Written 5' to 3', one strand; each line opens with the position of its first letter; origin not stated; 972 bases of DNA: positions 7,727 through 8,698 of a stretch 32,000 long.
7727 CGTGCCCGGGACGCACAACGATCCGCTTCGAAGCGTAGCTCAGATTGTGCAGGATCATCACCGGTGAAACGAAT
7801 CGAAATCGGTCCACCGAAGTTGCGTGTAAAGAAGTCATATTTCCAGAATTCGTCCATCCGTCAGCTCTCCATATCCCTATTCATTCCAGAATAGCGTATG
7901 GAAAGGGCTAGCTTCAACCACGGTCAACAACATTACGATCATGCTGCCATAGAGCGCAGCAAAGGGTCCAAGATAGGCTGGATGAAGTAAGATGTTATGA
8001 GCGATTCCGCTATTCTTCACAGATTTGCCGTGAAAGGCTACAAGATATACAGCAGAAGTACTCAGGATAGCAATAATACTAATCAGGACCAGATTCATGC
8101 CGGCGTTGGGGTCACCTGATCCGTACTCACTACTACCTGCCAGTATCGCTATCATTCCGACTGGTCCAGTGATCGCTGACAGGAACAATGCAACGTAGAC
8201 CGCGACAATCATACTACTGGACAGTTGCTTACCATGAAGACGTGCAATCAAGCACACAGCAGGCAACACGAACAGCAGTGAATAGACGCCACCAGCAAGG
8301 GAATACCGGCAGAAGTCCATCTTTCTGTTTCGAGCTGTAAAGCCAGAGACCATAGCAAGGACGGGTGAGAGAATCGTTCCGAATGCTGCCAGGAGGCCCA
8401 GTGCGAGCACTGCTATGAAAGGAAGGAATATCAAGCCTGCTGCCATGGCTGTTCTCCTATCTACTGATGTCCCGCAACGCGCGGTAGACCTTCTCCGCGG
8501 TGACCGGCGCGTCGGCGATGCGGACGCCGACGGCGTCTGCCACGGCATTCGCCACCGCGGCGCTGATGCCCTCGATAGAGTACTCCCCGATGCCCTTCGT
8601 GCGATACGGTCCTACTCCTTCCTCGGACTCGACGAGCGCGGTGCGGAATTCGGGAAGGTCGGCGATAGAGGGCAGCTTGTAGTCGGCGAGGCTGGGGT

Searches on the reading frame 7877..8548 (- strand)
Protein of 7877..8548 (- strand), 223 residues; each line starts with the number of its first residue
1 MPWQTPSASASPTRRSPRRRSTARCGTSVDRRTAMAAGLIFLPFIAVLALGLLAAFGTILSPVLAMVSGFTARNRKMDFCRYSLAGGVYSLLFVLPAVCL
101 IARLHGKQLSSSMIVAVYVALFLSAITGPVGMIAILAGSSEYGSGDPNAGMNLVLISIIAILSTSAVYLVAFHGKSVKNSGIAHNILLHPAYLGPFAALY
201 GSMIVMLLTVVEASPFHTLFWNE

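Call 4: search_protein_families(library=pfam, proteins=[window:7877-8548:-], max_evalue=0.01)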
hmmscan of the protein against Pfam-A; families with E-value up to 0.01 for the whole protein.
window:7877-8548:- (223 aa): 0 families

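Call 43: search_protein_families(library=ncbifam, proteins=[window:7877-8446:-], max_evalue=0.001)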
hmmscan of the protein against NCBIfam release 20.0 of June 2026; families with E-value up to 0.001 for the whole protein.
window:7877-8446:- (189 aa): 0 families
